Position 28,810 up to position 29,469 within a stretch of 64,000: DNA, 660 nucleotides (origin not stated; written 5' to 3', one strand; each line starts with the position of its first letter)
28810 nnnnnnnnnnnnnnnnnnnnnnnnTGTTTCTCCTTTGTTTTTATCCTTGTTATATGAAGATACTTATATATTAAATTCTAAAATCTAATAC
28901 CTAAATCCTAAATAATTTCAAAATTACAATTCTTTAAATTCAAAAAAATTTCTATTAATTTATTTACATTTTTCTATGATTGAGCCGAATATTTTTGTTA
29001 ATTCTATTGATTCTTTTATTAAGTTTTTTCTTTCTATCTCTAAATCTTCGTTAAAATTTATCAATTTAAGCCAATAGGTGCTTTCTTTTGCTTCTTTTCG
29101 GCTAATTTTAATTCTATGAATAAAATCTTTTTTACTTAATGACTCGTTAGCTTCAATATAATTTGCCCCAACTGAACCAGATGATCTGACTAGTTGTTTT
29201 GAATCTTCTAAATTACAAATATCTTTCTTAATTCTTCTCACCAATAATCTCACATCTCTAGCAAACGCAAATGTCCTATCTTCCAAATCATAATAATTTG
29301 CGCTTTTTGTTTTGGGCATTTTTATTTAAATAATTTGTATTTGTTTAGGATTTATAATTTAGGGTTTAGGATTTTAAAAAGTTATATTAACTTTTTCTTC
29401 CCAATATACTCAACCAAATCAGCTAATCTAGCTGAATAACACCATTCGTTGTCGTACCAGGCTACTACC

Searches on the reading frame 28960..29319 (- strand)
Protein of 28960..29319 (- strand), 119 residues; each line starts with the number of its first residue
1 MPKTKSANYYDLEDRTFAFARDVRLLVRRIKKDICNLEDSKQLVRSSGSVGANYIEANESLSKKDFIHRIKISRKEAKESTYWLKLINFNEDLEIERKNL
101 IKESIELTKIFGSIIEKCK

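Call 32: find_encoding_contigs(protein=window:28960-29319:-, flank=10000, max_places=4)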
Protein window:28960-29319:- (119 aa): 4 contigs read that carry it; 4 places shown.
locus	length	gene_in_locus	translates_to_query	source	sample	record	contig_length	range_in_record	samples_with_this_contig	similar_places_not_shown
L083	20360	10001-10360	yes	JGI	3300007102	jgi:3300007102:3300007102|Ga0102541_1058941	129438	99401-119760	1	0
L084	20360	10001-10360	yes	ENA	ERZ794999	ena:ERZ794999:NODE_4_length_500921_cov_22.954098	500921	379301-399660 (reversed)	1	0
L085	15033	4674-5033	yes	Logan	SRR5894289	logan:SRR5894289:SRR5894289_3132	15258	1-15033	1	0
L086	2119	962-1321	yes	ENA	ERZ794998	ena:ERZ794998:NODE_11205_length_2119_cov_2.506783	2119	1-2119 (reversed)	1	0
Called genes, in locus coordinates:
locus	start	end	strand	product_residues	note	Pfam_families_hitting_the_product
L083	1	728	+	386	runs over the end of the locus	PF00764:Arginosuc_synth (weak), PF01507:PAPS_reduct (weak), PF02568:ThiI (faint), PF03054:tRNA_Me_trans, PF06508:QueC, PF20259:tRNA_Me_trans_M, PF20258:tRNA_Me_trans_C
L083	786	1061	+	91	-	-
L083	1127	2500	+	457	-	PF13181:TPR_8 (faint), PF00515:TPR_1 (faint), PF07719:TPR_2 (faint), PF13414:TPR_11 (faint), PF13431:TPR_17 (faint)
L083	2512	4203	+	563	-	PF21722:Gly_rich_2 (weak)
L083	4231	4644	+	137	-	-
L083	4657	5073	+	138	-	-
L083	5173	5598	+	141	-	-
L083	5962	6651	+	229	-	PF00318:Ribosomal_S2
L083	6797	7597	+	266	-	PF00889:EF_TS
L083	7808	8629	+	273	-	PF04468:PSP1, PF28472:PSP1_3rd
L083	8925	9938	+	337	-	PF00044:Gp_dh_N, PF03447:NAD_binding_3 (faint), PF02800:Gp_dh_C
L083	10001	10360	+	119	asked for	PF05635:23S_rRNA_IVP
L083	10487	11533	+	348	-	PF01512:Complex1_51K, PF10589:NADH_4Fe-4S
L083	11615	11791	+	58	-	PF04014:MazE_antitoxin (weak)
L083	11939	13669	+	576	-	PF13510:Fer2_4, PF10588:NADH-G_4Fe-4S_3 (weak), PF13187:Fer4_9 (weak), PF12838:Fer4_7 (weak), PF02906:Fe_hyd_lg_C, PF02256:Fe_hyd_SSU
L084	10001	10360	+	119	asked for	PF05635:23S_rRNA_IVP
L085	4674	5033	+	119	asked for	PF05635:23S_rRNA_IVP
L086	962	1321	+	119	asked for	PF05635:23S_rRNA_IVP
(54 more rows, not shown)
